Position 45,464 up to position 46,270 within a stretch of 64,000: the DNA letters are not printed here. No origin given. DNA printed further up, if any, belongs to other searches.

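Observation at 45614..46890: OAS/CD-NTase-like nucleotidyltransferase plus small TM protein: a minimal CBASS-like (possibly new) two-gene module coupled to the 3' end of a Type I R-M operon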

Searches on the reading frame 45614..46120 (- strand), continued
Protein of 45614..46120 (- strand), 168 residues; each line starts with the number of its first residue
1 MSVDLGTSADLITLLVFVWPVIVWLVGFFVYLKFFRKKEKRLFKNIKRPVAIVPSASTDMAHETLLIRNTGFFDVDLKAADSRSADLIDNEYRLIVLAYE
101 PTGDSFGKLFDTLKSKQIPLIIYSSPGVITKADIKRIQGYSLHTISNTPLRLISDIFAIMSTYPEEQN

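Call 49: search_protein_families(library=padloc, proteins=[L047:3793-5829:+, L047:2459-3394:+, L047:3398-3796:+, L022:3185-5596:-, L022:2478-3188:-, L022:1201-2511:-, L023:2240-5272:-, L044:1763-4912:+, L019:7792-9066:+, L040:5164-5820:-], max_evalue=0.00001)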
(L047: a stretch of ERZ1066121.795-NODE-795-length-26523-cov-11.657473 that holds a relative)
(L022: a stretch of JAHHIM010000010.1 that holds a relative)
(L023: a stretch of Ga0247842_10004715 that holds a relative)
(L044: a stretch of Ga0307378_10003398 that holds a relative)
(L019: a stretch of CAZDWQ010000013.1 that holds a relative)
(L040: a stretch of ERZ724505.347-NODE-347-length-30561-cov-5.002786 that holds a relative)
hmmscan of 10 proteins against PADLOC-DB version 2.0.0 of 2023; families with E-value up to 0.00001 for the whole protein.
L047:3793-5829:+ (678 aa): 15 families
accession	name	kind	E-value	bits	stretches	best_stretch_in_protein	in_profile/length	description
PDLC01212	Cmr6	-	7.4e-33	112.3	1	141-663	21-492/499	"CAS-III-B,CAS-III-C; effector_G7"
PDLC01452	Cmr6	-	2.9e-21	74.6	1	130-351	22-224/228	"CAS-III-B,CAS-III-C; effector_G7"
PDLC01274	Cmr6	-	2.1e-16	58.5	1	154-351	8-187/188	"CAS-III-B,CAS-III-C; effector_G7"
PDLC01016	Csm3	-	1.3e-14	53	1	184-351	9-188/189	Csm3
PDLC00989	Cmr6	-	2.6e-11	41.8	1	127-350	28-258/264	Cmr6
PDLC01445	Cmr1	-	5e-11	41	1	390-447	22-80/276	"CAS-III-B,CAS-III-C; effector_G7"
PDLC01015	Csm3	-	1.7e-10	40.3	1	184-349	5-178/178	Csm3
PDLC00987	Cmr6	-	2.5e-10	38.7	1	154-350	11-211/213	Cmr6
PDLC01339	Csm3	-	5.3e-09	35.3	1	184-349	5-163/163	"CAS-III-A,CAS-III-D; effector_G7"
PDLC01270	Cmr1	-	9.5e-09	33.9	1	389-445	17-71/139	"CAS-III-B,CAS-III-C; effector_G7"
PDLC01613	Csm3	-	1.4e-07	30.6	0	184-225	21-37/177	"CAS-III-A,CAS-III-D; effector_G7"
PDLC01442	Csm3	-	2.6e-07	28.7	1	184-353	20-180/208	"CAS-III-A,CAS-III-D; effector_G7"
PDLC00988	Cmr6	-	2.9e-07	28.6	0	203-227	41-65/252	Cmr6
PDLC01017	Csm3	-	1.1e-06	26.6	0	198-222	38-63/257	Csm3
PDLC00976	Cmr1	-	5.8e-06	24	0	371-444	14-85/387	Cmr1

L047:2459-3394:+ (311 aa): 12 families
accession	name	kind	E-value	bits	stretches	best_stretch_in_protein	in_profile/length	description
PDLC00981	Cmr4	-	3.7e-36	123.5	1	12-293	2-281/283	CRISPR type III-B/RAMP module RAMP protein Cmr4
PDLC01295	Cmr4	-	4.8e-36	123.3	1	12-293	2-254/256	"CAS-III-B,CAS-III-C; effector_G7"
PDLC01441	Cmr4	-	7.1e-36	122.2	1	13-296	5-241/245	"CAS-III-B,CAS-III-C; effector_G7"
PDLC00982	Cmr4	-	4.1e-34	116.6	1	12-293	2-279/281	Cmr4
PDLC01613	Csm3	-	1e-13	50.5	1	15-293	2-175/177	"CAS-III-A,CAS-III-D; effector_G7"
PDLC01339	Csm3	-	3.7e-10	39.1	1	17-70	1-49/163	"CAS-III-A,CAS-III-D; effector_G7"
PDLC01016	Csm3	-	4e-10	38.4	1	15-285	3-176/189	Csm3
PDLC01015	Csm3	-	8.3e-10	38.1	1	17-99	1-96/178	Csm3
PDLC01014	Csm3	-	1.1e-07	30.1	1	14-62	9-61/203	CRISPR type III-A/MTUBE-associated RAMP protein Csm3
PDLC02111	Cas7_IIId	-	1.1e-07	29.1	0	15-93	16-89/417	-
PDLC01297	Csm3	-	2.3e-07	28.9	1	14-63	8-61/198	"CAS-III-A,CAS-III-D; effector_G7"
PDLC01442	Csm3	-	1.6e-06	26.1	1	16-66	15-67/208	"CAS-III-A,CAS-III-D; effector_G7"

L047:3398-3796:+ (132 aa): 2 families
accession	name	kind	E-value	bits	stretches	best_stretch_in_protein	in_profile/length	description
PDLC01383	Cmr5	-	9.5e-15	53.3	1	4-126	3-123/130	CAS-III-B; effector_SS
PDLC00985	Cmr5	-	5.2e-10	38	1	34-125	37-125/133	Cmr5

L022:3185-5596:- (803 aa): 10 families
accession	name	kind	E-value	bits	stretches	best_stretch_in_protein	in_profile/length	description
PDLC00919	Cas10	-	1.6e-56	190.3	1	111-651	6-414/414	Cas10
PDLC01422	Cas10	-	2.7e-55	186.4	1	108-744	5-511/519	CAS-III; effector_LS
PDLC00917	Cas10b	-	2.4e-54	183.1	1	110-593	2-510/510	"CRISPR-associated protein Cas10/Cmr2, subtype III-B"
PDLC01529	Cas10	-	1e-49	167.9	2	386-651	163-370/370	CAS-III; effector_LS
PDLC01292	Cas10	-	1.6e-40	137.8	1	110-595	2-382/387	CAS-III; effector_LS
PDLC02058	Cas10d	-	4.7e-25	86.3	1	402-723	156-420/441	-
PDLC02057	Cas10d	-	4.9e-24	83.4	1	386-690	161-424/462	-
PDLC01444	Cas10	-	7.8e-19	65.9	1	400-608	372-511/605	CAS-III; effector_LS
PDLC02054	Cas10b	-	1.4e-06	25.4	0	396-529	254-358/537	-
PDLC01293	Cas10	-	2.9e-06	24.5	0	383-528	417-540/577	CAS-III; effector_LS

L022:2478-3188:- (236 aa): 13 families
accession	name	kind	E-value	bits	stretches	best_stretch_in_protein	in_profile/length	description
PDLC01442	Csm3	-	5.1e-34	115.9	1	12-220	7-186/208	"CAS-III-A,CAS-III-D; effector_G7"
PDLC01017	Csm3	-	3.3e-33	113.5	1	12-227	10-228/257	Csm3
PDLC01296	Csm3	-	2.4e-23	81.2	1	19-213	10-185/192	"CAS-III-A,CAS-III-D; effector_G7"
PDLC01016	Csm3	-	1.2e-14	53.2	1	28-213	11-189/189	Csm3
PDLC01015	Csm3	-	1.7e-13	50.1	1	25-198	5-160/178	Csm3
PDLC02115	Cas7_IIId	-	2.4e-13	48.1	1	14-215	5-175/486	-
PDLC02111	Cas7_IIId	-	6.3e-11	39.8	1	15-215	12-176/417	-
PDLC01441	Cmr4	-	8.3e-09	33.6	1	22-130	10-80/245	"CAS-III-B,CAS-III-C; effector_G7"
PDLC01613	Csm3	-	2.7e-08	32.9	1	24-213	7-177/177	"CAS-III-A,CAS-III-D; effector_G7"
PDLC02110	Cas7_IIId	-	5.6e-07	27.9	1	24-212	12-164/171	-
PDLC01339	Csm3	-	8.2e-07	28.2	1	23-210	3-163/163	"CAS-III-A,CAS-III-D; effector_G7"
PDLC02112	Cas7_IIId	-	2.2e-06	24.6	1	14-174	11-127/434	-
PDLC01297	Csm3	-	7.9e-06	23.9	0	20-69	10-62/198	"CAS-III-A,CAS-III-D; effector_G7"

L022:1201-2511:- (436 aa): 9 families
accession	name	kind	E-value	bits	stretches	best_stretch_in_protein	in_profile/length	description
PDLC01024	Cas5_IIId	-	4.1e-133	442.5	1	11-434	1-400/402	"CRISPR-associated RAMP protein, Csx10 family"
PDLC01313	Cas5_IIId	-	2.4e-112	374.2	1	15-431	2-338/338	CAS-III-D; effector_G5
PDLC01025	Cas5_IIId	-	4.1e-111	369.6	1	15-431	1-389/390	Csx10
PDLC01420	Cas5_IIId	-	2.8e-101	337.6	1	15-434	2-343/343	CAS-III-D; effector_G5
PDLC02090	Cas5_IIId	-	1.6e-22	78.4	1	40-426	30-333/499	-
PDLC02091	Cas5_IIId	-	2.8e-13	47.3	1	316-430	448-558/709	-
PDLC02089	Cas5_IIId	-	1.3e-08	31.9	0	316-424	448-551/679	-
PDLC00979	Cmr3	-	8.4e-07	26.7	0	192-274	120-198/287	Cmr3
PDLC01478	Cmr3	-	9.6e-07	26.7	0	21-97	11-76/258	"CAS-III-B,CAS-III-C; effector_G5"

L023:2240-5272:- (1010 aa): 42 families (the best 25 are shown)
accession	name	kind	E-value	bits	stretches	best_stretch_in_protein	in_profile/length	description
PDLC03604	REase_MTase_IIG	-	1.5e-280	931.5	1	7-1004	8-1004/1011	Type IIG restriction enzyme-methyltransferase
PDLC03629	REase_MTase_IIG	-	8.8e-67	223.8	1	378-953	423-982/1182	Type IIG restriction enzyme-methyltransferase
PDLC03335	MTase_II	-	1.5e-61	206.8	1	534-952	183-586/607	Type II methyltransferase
PDLC03612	REase_MTase_IIG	-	8.3e-38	128.2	2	526-975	783-1223/1247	Type IIG restriction enzyme-methyltransferase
PDLC03609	REase_MTase_IIG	-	5.1e-34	115.3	1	384-755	429-758/1066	Type IIG restriction enzyme-methyltransferase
PDLC02643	DrmMI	-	7e-26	88.4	2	519-615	841-935/1347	DrmMI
PDLC03596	REase_MTase_IIG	-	2.5e-23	80.1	2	531-751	696-909/1148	Type IIG restriction enzyme-methyltransferase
PDLC03226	MTase_II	-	5.7e-23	79.3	2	692-956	298-550/579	Type II methyltransferase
PDLC02529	PglX|PglXI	-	8.4e-22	74.7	1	362-563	202-374/1189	PglX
PDLC03245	MTase_II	-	1e-21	75.1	2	547-772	159-384/577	Type II methyltransferase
PDLC03313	MTase_II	-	2.9e-20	70.3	1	542-750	140-354/563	Type II methyltransferase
PDLC02521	PglX|PglXI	-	3.1e-20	69.8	2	333-472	251-372/1174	PglX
PDLC02638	DrmMI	-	5.6e-19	65.8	1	516-611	841-933/935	DrmMI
PDLC03600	REase_MTase_IIG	-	6.8e-18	62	2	333-471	244-364/1205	Type IIG restriction enzyme-methyltransferase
PDLC04134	mad2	-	3e-16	57.3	1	271-666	219-449/492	mads_2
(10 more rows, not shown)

L044:1763-4912:+ (1049 aa): 6 families
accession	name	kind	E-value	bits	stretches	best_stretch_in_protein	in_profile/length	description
PDLC03610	REase_MTase_IIG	-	2.9e-258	858.1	2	501-1041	541-1078/1096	Type IIG restriction enzyme-methyltransferase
PDLC03631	REase_MTase_IIG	-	3.4e-106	354.3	1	16-1006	16-987/1086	Type IIG restriction enzyme-methyltransferase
PDLC03051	REase_MTase_I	-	7.8e-58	193.6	1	302-939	844-1470/1591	Type I restriction enzyme-methyltransferase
PDLC03597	REase_MTase_IIG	-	1.4e-57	193.2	1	194-948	765-1514/1646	Type IIG restriction enzyme-methyltransferase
PDLC03621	REase_MTase_IIG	-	1.6e-46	156.9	1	292-1008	273-963/1024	Type IIG restriction enzyme-methyltransferase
PDLC04134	mad2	-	3.7e-11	40.5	1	68-599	53-449/492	mads_2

L019:7792-9066:+ (424 aa): 0 families

L040:5164-5820:- (218 aa): 0 families

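Call 57: search_protein_representatives(alignment_id=A1)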
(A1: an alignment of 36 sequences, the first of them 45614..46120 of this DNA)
Query: 36 sequences, 161 profile positions. Proteins with E-value up to 0.001 (for the whole library): 164; up to 1e-10: 104; up to 1e-30: 27. The best 150 are listed.
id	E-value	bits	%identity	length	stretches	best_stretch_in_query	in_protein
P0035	1.6e-65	235.9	-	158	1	4-160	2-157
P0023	3.2e-65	235.0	-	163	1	5-161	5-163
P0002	8.5e-65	233.6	-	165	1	4-160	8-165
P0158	3.0e-60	218.8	-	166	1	6-160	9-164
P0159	5.0e-49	182.3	-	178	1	13-161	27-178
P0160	2.7e-45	170.2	-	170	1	12-161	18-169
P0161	4.1e-45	169.6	-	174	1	4-159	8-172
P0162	2.0e-43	164.1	-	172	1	5-161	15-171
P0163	2.5e-43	163.8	-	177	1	4-158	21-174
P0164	4.4e-43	163.0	-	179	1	12-160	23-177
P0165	8.3e-43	162.1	-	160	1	30-161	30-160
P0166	2.5e-42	160.5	-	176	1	4-160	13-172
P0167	3.6e-40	153.5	-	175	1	11-159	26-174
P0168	1.1e-38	148.7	-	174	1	10-161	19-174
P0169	1.6e-36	141.7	-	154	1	14-161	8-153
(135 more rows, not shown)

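Call 74: search_protein_families(library=padloc, alignment_id=A4, max_evalue=1e-10)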
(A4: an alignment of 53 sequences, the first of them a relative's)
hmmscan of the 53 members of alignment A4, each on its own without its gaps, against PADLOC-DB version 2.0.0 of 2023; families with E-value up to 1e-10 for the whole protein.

A. member 1, L008:2670-3857:+ (396 aa): 0 families

B. families by the number of members that match (of 53 scanned): 188 families (the first 25 are shown)
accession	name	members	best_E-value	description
PDLC03021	MTase_I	5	2.1e-183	Type I methyltransferase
PDLC04134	mad2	5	1.1e-47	mads_2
PDLC04140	mad8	4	1.2e-24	mads_8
PDLC03335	MTase_II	4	8.5e-21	Type II methyltransferase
PDLC03038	MTase_I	4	1.1e-16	Type I methyltransferase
PDLC03047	REase_I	3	1.3e-154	Type I restriction enzyme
PDLC03025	MTase_I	3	1e-74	Type I methyltransferase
PDLC03026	MTase_I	3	3.4e-71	Type I methyltransferase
PDLC03036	MTase_I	3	2.5e-48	Type I methyltransferase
PDLC03022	MTase_I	3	3.3e-37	Type I methyltransferase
PDLC03027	MTase_I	3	3.9e-37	Type I methyltransferase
PDLC03018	MTase_I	3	5.7e-36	Type I methyltransferase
PDLC03031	MTase_I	3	6e-33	Type I methyltransferase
PDLC03318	MTase_II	3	3.9e-32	Type II methyltransferase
PDLC03034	MTase_I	3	2.5e-29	Type I methyltransferase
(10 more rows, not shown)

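Call 77: find_related_loci(query=A1, collection=viral_contigs, flank=6000)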
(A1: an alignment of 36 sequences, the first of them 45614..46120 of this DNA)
Query A1 (168 aa) in viral_contigs; peptide patterns used: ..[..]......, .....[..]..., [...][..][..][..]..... (x = any residue, [..] = any of these).
21 stretches matched a pattern, but none encodes a relative of the query by tblastn (E <= 1e-3).

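Call 79: fold_search(model_id=the predicted structure, library=pdb)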
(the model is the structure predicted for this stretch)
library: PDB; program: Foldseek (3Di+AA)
matches with E <= 10: 1597; with E <= 0.001: 43
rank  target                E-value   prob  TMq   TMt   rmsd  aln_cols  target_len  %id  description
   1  5zkp                  8.4e-05  1.00  0.41  0.20   8.9       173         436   14  Crystal structure of the human platelet-activating factor receptor in complex with SR 27417 (released 2018-06-20)
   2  5xr8                  1.0e-04  1.00  0.41  0.20  10.0       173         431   14  Crystal structure of the human CB1 in complex with agonist AM841 (released 2017-07-12)
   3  5iuk_F                1.5e-04  1.00  0.53  0.66   3.4       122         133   15  Crystal structure of the DesK-DesR complex in the phosphotransfer state with high Mg2+ (150 mM) (released 2016-12-21)
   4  5iuk_C                1.7e-04  1.00  0.56  0.69   2.9       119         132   13  Crystal structure of the DesK-DesR complex in the phosphotransfer state with high Mg2+ (150 mM) (released 2016-12-21)
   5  6ont                  1.8e-04  1.00  0.52  0.70   3.7       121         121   19  Structure of the Francisella response regulator 1452 receiver domain (released 2020-03-25)
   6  7ssj_E                2.2e-04  1.00  0.56  0.70   2.9       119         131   13  Crystal structure of the DesK-DesR complex in the phosphatase state (released 2022-11-16)
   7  5xra                  2.3e-04  1.00  0.39  0.19  10.7       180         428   17  Crystal structure of the human CB1 in complex with agonist AM11542 (released 2017-07-12)
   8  4ldz_B                2.5e-04  1.00  0.56  0.51   2.9       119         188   13  Crystal structure of the full-length response regulator DesR in the active state (released 2014-07-16)
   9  7ssi_C                3.0e-04  1.00  0.56  0.69   2.9       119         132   13  CRYSTAL STRUCTURE OF THE DESK:DESR-Q10A COMPLEX IN THE PHOSPHOTRANSFER STATE (released 2022-11-16)
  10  4dn6_A                3.2e-04  1.00  0.56  0.71   3.2       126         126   10  Crystal structure of a putative pilus assembly protein (cpaE) from Burkholderia thailandensis E264 at 2.80 A resolutio (released 2012-02-29)
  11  5iuj_C                3.4e-04  1.00  0.52  0.64   3.7       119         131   15  Crystal structure of the DesK-DesR complex in the phosphotransfer state with low Mg2+ (20 mM) (released 2016-12-21)
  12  7k15                  3.4e-04  1.00  0.44  0.21   8.0       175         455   14  Crystal structure of the Human Leukotriene B4 Receptor 1 in Complex with Selective Antagonist MK-D-046 (released 2021-02-17)
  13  5yoc                  3.6e-04  1.00  0.38  0.42   5.6       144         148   13  Crystal Structure of flavodoxin with engineered disulfide bond C102-R125C (released 2017-12-27)
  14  5wq0_B                3.9e-04  1.00  0.55  0.69   3.5       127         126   15  Receiver domain of Spo0A from Paenisporosarcina sp. TG-14 (released 2017-03-22)
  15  7ssi_F                4.1e-04  1.00  0.56  0.69   2.9       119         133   13  CRYSTAL STRUCTURE OF THE DESK:DESR-Q10A COMPLEX IN THE PHOSPHOTRANSFER STATE (released 2022-11-16)
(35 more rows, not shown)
